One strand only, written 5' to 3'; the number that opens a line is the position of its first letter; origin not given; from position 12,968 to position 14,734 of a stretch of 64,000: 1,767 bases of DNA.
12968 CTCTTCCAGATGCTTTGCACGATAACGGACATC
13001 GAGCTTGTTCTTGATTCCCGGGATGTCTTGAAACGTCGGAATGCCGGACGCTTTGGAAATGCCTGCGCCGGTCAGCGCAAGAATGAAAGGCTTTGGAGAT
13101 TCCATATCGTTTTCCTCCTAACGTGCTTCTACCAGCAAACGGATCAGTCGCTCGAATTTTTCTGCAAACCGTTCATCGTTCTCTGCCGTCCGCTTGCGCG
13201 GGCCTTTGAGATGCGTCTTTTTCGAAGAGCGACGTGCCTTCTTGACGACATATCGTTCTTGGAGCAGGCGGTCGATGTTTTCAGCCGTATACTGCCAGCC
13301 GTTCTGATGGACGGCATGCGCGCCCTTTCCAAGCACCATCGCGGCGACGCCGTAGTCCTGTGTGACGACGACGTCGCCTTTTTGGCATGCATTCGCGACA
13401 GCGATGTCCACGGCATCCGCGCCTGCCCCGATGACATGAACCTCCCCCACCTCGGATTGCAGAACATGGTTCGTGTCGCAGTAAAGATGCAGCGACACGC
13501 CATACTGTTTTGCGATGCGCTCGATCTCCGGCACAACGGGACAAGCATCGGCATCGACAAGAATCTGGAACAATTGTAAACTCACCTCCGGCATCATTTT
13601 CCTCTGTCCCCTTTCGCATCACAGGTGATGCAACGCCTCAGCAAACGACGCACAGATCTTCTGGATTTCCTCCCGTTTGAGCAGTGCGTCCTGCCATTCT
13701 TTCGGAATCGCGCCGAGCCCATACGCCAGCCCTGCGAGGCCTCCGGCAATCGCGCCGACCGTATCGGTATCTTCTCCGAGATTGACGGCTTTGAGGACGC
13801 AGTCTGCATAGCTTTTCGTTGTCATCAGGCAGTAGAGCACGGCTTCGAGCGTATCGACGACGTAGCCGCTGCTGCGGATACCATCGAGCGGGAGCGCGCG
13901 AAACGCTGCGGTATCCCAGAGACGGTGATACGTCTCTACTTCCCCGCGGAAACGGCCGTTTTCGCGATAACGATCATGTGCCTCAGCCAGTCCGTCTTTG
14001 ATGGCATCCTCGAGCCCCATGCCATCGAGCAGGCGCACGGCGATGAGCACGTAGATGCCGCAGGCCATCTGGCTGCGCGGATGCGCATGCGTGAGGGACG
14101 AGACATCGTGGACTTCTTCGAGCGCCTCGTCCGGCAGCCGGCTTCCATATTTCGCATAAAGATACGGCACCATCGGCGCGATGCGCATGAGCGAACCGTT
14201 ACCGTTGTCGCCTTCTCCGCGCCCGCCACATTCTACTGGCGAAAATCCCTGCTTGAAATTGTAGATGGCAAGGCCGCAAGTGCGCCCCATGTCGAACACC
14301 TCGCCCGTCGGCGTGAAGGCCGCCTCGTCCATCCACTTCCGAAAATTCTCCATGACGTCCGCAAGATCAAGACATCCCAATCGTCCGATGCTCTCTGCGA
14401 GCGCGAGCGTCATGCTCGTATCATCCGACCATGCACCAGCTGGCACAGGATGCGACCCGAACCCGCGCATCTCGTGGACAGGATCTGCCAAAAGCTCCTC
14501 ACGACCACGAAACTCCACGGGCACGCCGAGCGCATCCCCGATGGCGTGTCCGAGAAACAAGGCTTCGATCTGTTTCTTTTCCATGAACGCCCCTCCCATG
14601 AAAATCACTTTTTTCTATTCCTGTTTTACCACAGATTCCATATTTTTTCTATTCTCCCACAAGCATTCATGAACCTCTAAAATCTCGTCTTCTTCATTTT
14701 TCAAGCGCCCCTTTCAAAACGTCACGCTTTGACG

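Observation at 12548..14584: ADP-ribosylglycohydrolase - YaiI/DUF188 - zinc-less mini-Sir2 operon: candidate undescribed NAD/ADP-ribose module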

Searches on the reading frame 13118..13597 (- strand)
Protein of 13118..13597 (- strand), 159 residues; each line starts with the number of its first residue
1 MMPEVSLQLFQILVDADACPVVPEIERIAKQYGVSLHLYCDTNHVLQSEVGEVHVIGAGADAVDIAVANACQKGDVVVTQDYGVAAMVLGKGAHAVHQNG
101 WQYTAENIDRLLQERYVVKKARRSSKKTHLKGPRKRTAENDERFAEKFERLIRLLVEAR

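Call 3: search_protein_families(library=pfam, proteins=[window:13118-13597:-], max_evalue=0.01)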
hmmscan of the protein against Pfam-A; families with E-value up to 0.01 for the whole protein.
window:13118-13597:- (159 aa): 1 family
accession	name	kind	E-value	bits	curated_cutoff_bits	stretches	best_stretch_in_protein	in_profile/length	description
PF02639.20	DUF188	-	2.3e-38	131.2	24.3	1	24-153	1-129/130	Uncharacterized BCR, YaiI/YqxD family COG1671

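Call 4: search_protein_families(library=ncbifam, proteins=[window:13118-13597:-], max_evalue=0.01)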
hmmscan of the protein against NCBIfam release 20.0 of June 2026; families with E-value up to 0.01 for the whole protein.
window:13118-13597:- (159 aa): 2 families
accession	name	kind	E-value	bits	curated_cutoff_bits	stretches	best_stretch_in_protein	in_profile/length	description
NF001095.0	PRK00124.1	equivalog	1.5e-45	154.7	139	1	11-155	2-145/150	YaiI/YqxD family protein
NF009409.0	PRK12770.1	subfamily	0.0092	15.1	343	0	38-77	161-200/360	putative glutamate synthase subunit beta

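Call 5: search_protein_families(library=padloc, proteins=[window:13118-13597:-], max_evalue=0.1)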
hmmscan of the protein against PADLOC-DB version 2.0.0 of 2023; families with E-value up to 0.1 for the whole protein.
window:13118-13597:- (159 aa): 0 families

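Call 15: find_encoding_contigs(protein=window:13118-13597:-, flank=6000, max_places=8)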
Protein window:13118-13597:- (159 aa): no gene with exactly this product is on record in the collection.

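Call 26: search_solved_structures(query=window:13118-13597:-, max_evalue=1, show_alignments=1)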
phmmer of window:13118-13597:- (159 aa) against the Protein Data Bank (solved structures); distinct sequences matched with E-value up to 1: 0.

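Call 39: search_protein_families(library=phrogs, proteins=[window:13118-13597:-], max_evalue=0.001)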
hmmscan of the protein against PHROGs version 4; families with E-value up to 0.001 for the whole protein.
window:13118-13597:- (159 aa): 0 families

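Call 57: find_homologous_proteins(query=window:13118-13597:-, max_evalue=1e-10)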
Query window:13118-13597:- (159 aa): 8000 proteins with E <= 1e-10 among 8000 candidates; the best 120 are listed.
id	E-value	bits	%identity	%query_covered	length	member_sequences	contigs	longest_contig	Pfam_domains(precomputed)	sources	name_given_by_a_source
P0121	3.2e-94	331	97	98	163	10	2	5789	PF02639.21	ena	-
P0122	1.0e-84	300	91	93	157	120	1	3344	PF02639.21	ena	-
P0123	4.8e-84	298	91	94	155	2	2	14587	PF02639.21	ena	-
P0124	7.5e-84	297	89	96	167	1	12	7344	PF02639.21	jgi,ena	-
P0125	6.4e-81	287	86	95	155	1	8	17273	PF02639.21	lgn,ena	-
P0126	8.0e-80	284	87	94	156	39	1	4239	PF02639.21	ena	-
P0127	1.9e-79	283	86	94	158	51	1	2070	PF02639.21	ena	-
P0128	1.3e-78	280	84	96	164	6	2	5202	PF02639.21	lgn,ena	-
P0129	5.4e-78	278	85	94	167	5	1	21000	PF02639.21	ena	-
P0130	5.6e-78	278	85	94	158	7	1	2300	PF02639.21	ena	-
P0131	7.1e-78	277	83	94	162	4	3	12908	PF02639.21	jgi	-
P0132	1.9e-77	276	85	94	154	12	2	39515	PF02639.21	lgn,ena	-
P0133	2.6e-76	272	82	94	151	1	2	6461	PF02639.21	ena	-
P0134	1.6e-75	270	87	94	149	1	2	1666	PF02639.21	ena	-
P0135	4.4e-73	262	80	96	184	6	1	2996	PF02639.21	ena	-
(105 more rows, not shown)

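Call 58: find_encoding_contigs(protein=P0123, flank=4000, max_places=2)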
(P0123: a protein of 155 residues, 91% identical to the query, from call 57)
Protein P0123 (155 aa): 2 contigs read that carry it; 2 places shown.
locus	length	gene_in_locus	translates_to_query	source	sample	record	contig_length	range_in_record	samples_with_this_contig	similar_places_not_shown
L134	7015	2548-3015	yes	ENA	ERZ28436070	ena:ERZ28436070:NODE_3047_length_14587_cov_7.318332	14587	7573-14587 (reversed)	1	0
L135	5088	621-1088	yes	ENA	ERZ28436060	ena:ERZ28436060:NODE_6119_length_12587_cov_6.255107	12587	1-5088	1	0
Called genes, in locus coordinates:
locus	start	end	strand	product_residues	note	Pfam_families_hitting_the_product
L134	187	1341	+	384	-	PF00248:Aldo_ket_red, PF13237:Fer4_10 (weak), PF12838:Fer4_7 (faint), PF13183:Fer4_8 (weak), PF13187:Fer4_9, PF13534:Fer4_17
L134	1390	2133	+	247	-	PF02596:DUF169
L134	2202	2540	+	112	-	PF19647:Septknot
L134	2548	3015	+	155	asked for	PF02639:DUF188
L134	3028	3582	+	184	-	PF02146:SIR2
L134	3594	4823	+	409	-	PF00155:Aminotran_1_2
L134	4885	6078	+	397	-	PF00291:PALP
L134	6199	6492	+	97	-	-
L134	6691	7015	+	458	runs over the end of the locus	PF01637:ATPase_2, PF13191:AAA_16, PF13401:AAA_22 (weak), PF03008:DUF234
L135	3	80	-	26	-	?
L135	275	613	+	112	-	PF19647:Septknot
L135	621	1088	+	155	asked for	PF02639:DUF188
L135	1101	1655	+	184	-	PF02146:SIR2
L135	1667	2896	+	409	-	PF00155:Aminotran_1_2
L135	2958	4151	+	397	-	PF00291:PALP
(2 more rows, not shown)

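Call 59: find_encoding_contigs(protein=P0132, flank=4000, max_places=2)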
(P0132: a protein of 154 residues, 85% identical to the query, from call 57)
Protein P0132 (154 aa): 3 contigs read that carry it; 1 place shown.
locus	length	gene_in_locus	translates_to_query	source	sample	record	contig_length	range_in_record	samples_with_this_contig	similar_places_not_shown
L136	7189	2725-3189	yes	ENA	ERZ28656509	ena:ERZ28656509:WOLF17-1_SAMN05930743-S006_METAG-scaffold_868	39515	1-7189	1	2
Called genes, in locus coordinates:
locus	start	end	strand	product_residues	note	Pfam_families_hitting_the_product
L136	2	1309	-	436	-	?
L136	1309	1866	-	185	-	-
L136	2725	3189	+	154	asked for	PF02639:DUF188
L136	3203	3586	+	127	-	PF12844:HTH_19, PF13560:HTH_31, PF01381:HTH_3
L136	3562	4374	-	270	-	PF12327:FtsZ_C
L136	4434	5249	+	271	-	PF19308:CRISPR_Cas6_N, PF10040:CRISPR_Cas6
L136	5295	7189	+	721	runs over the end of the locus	-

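Call 60: find_encoding_contigs(protein=P0125, flank=4000, max_places=3)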
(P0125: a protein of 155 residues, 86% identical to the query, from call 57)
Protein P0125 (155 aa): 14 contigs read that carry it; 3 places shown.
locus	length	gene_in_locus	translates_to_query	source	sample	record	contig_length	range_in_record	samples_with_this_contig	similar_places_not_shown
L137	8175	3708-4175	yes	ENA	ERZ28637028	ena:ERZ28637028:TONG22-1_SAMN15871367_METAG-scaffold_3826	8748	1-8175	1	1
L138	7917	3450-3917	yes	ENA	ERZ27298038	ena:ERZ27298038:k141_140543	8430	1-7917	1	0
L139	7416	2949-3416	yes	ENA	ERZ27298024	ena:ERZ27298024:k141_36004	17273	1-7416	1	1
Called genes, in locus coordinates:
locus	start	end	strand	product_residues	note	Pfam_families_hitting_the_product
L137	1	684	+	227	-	?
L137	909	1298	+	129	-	PF02142:MGS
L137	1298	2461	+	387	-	-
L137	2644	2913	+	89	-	PF08837:DUF1810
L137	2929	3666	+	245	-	PF02596:DUF169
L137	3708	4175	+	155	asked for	PF02639:DUF188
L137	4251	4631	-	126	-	-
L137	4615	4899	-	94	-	-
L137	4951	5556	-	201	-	PF02589:LUD_dom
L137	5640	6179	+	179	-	PF00484:Pro_CA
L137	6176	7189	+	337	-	PF04237:YjbR, PF01035:DNA_binding_1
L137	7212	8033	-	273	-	PF01171:ATP_bind_3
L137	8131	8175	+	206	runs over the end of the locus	?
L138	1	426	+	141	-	?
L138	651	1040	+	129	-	PF02142:MGS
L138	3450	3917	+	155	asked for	PF02639:DUF188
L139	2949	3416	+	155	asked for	PF02639:DUF188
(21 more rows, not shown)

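Call 82: predict_structure(alignment_id=A2)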
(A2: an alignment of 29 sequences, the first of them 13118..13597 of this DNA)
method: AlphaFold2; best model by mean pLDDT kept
length: 159 residues; sequences in the alignment: 29
mean_pLDDT: 90.0   pTM: 0.84
mean pLDDT of the five models: 90.0, 89.1, 87.9, 87.6, 87.4
residues with pLDDT >= 90: 116; 70-90: 27; 50-70: 16; < 50: 0
segments of 3 or more residues with pLDDT < 50: none
pLDDT, mean of each block of 10 residues (from residue 1): 64 93 97 97 89 94 96 97 96 95 94 88 70 81 97 93
secondary structure, 60 per line:
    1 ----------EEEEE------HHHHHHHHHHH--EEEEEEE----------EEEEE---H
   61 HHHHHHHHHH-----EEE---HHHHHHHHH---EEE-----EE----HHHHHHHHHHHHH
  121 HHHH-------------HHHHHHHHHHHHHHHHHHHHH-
elements in order: E11-15 H22-32 E35-41 E52-56 H60-70 E76-78 H82-90 E94-96 H108-124 H138-158

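Call 84: fold_search(model_id=the predicted structure, library=pdb)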
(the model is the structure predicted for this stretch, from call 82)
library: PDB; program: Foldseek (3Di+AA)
matches with E <= 10: 1579; with E <= 0.001: 0
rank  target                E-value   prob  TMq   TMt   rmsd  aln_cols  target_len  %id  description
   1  5mq9_A                2.7e-03  0.99  0.42  0.42  15.2       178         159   18  Crystal structure of Rae1 (YacP) from Bacillus subtilis (W164L mutant) (released 2017-04-19)
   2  5mq8_A                3.5e-03  0.99  0.41  0.38  16.5       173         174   17  Crystal structure of Rae1 (YacP) from Bacillus subtilis (released 2017-04-19)
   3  5mq9_B                3.5e-03  0.98  0.41  0.41  15.3       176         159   18  Crystal structure of Rae1 (YacP) from Bacillus subtilis (W164L mutant) (released 2017-04-19)
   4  4m60                  1.3e-02  0.47  0.28  0.15  17.2       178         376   17  Crystal structure of macrolide glycosyltransferases OleD (released 2013-09-04)
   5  2gm4_A                1.4e-02  0.66  0.30  0.27   9.7       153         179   12  An activated, tetrameric gamma-delta resolvase: Hin chimaera bound to cleaved DNA (released 2006-06-27)
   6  1bnc_A                1.6e-02  0.96  0.44  0.19  15.3       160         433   17  THREE-DIMENSIONAL STRUCTURE OF THE BIOTIN CARBOXYLASE SUBUNIT OF ACETYL-COA CARBOXYLASE (released 1995-08-30)
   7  2vqd                  2.0e-02  0.98  0.45  0.19   6.0       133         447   18  Crystal Structure of Biotin Carboxylase from Pseudomonas aeruginosa complexed with AMPCP (released 2008-09-09)
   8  4hr7_C                2.0e-02  0.97  0.43  0.19   5.9       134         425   16  Crystal Structure of Biotin Carboxyl Carrier Protein-Biotin Carboxylase Complex from E.coli (released 2013-03-13)
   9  7er6_A                2.0e-02  0.96  0.40  0.32  10.2       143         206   13  Crystal structure of human Biliverdin IX-beta reductase B (released 2022-01-19)
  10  7zz5                  2.2e-02  0.98  0.45  0.18   6.2       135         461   14  Cryo-EM structure of "BC open" conformation of Lactococcus lactis pyruvate carboxylase with acetyl-CoA (released 2022-10-12)
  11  2c00_A                2.2e-02  0.97  0.45  0.19   6.2       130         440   17  Crystal Structure of Biotin Carboxylase from Pseudomonas aeruginosa in apo form (released 2008-09-09)
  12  1bnc_B                2.4e-02  0.94  0.42  0.19   6.2       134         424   16  THREE-DIMENSIONAL STRUCTURE OF THE BIOTIN CARBOXYLASE SUBUNIT OF ACETYL-COA CARBOXYLASE (released 1995-08-30)
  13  3wj7_A                2.5e-02  0.97  0.37  0.20   5.7       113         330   13  Crystal structure of gox2253 (released 2014-06-04)
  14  8hz4_C                2.5e-02  0.89  0.42  0.18  15.2       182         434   15  The tetrameric structure of biotin carboxylase from Chloroflexus aurantiacus in complex with bicarbonate (released 2024-01-10)
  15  9tqc_I                2.5e-02  0.87  0.41  0.13  12.5       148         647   10  L. pneumophila 3-methylcrotonyl-CoA carboxylase holoenzyme A3B6 (released 2026-02-18)
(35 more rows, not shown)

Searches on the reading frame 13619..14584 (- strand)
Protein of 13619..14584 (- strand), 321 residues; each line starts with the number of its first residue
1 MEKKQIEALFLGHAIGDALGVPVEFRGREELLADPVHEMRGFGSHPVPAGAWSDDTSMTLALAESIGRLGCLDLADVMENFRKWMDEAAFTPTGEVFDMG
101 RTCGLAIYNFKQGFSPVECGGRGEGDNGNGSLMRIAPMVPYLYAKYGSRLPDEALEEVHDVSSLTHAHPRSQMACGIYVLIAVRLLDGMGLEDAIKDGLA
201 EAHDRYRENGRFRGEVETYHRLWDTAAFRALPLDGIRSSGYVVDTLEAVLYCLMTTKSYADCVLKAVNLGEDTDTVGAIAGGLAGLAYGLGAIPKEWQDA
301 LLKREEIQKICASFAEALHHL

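Call 3: search_protein_families(library=pfam, proteins=[window:13619-14584:-], max_evalue=0.01)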
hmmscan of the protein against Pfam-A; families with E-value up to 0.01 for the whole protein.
window:13619-14584:- (321 aa): 1 family
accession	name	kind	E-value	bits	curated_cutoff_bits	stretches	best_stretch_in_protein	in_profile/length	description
PF03747.19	ADP_ribosyl_GH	-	1.1e-78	265.2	26.2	1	10-296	3-287/287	ADP-ribosylglycohydrolase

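Call 4: search_protein_families(library=ncbifam, proteins=[window:13619-14584:-], max_evalue=0.01)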
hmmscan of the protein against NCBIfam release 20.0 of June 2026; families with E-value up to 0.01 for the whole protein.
window:13619-14584:- (321 aa): 2 families
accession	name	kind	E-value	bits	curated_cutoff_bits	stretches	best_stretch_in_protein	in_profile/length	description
NF041672.1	ADPriboarghdlase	equivalog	7.3e-49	166.4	490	1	8-313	72-354/361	ADP-ribosylarginine hydrolase Tri1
TIGR02662.1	dinitro_DRAG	equivalog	4.4e-43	147.5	337.05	1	7-311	6-276/287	ADP-ribosyl-[dinitrogen reductase] hydrolase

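Call 5: search_protein_families(library=padloc, proteins=[window:13619-14584:-], max_evalue=0.1)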
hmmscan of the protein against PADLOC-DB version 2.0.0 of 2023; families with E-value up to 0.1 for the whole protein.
window:13619-14584:- (321 aa): 0 families

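Call 22: find_related_loci(query=window:13619-14584:-, collection=metagenome_contigs, flank=4000)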
Query window:13619-14584:- (321 aa) in metagenome_contigs; peptide patterns used: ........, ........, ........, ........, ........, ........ (x = any residue, [..] = any of these).
113 stretches matched a pattern; 39 encode a relative of the query (tblastn E <= 1e-3); 39 distinct loci.
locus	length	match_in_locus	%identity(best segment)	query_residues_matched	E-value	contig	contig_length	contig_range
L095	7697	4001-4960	87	1-320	0e+0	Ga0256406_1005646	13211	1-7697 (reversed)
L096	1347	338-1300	87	1-321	0e+0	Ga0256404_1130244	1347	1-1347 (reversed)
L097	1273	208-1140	63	7-317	3e-143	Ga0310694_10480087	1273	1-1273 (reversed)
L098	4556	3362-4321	59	1-319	4e-126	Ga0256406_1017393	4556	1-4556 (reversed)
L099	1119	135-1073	59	5-317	2e-135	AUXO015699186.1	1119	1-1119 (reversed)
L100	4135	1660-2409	65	1-320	6e-111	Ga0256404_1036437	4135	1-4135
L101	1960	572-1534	55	1-315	3e-110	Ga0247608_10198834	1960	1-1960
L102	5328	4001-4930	46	4-314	6e-87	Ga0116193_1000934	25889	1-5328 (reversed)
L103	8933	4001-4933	46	1-319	7e-86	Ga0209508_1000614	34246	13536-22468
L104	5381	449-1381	46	1-319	7e-86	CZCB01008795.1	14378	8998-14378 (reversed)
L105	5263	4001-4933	46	1-319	7e-86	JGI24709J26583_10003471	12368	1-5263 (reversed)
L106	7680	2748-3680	46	1-319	7e-86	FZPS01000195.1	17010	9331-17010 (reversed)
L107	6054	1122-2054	45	1-319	2e-85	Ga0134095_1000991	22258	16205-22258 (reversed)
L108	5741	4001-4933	45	1-319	8e-85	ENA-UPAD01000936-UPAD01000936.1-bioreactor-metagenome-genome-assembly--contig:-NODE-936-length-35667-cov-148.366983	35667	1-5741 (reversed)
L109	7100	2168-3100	45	1-319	1e-84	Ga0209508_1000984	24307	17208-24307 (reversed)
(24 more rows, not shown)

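Call 39: search_protein_families(library=phrogs, proteins=[window:13619-14584:-], max_evalue=0.001)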
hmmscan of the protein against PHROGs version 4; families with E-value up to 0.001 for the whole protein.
window:13619-14584:- (321 aa): 2 families
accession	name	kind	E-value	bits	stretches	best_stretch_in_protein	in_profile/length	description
phrog_6572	-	other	2e-66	225.4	1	4-318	6-308/325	ADP-ribosylglycohydrolase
phrog_22100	-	unknown function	1.6e-15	58.3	1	10-304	7-289/306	-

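Call 45: search_solved_structures(query=window:13619-14584:-, max_evalue=1e-10, show_alignments=1)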
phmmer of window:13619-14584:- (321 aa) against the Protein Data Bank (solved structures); distinct sequences matched with E-value up to 1e-10: 7.
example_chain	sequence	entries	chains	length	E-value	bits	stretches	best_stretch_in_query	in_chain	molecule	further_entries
8za7_A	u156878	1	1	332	4.1e-70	239.8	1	5-318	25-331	Lmo0067 protein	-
6dre_A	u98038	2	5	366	3.5e-37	131.6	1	8-311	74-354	ADP-ribosyl-(Dinitrogen reductase) hydrolase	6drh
2woc_A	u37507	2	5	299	1.3e-33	119.8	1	9-304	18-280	ADP-RIBOSYL-[DINITROGEN REDUCTASE] GLYCOHYDROLASE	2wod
2cwc_A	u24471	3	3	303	2.4e-33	119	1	9-312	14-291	ADP-ribosylglycohydrolase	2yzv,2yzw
2woe_A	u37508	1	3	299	4.5e-33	118.1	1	9-304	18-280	ADP-RIBOSYL-[DINITROGEN REDUCTASE] GLYCOHYDROLASE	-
3g9d_A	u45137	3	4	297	6.8e-23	84.7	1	9-314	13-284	Dinitrogenase reductase activating glucohydrolase | Dinitrogenase reductase activacting glicohydrolase | ADP-ribosyl-(Dinitrogen reductase) hydrolase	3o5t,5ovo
1t5j_A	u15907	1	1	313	1.4e-14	57.4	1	9-321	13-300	Hypothetical protein MJ1187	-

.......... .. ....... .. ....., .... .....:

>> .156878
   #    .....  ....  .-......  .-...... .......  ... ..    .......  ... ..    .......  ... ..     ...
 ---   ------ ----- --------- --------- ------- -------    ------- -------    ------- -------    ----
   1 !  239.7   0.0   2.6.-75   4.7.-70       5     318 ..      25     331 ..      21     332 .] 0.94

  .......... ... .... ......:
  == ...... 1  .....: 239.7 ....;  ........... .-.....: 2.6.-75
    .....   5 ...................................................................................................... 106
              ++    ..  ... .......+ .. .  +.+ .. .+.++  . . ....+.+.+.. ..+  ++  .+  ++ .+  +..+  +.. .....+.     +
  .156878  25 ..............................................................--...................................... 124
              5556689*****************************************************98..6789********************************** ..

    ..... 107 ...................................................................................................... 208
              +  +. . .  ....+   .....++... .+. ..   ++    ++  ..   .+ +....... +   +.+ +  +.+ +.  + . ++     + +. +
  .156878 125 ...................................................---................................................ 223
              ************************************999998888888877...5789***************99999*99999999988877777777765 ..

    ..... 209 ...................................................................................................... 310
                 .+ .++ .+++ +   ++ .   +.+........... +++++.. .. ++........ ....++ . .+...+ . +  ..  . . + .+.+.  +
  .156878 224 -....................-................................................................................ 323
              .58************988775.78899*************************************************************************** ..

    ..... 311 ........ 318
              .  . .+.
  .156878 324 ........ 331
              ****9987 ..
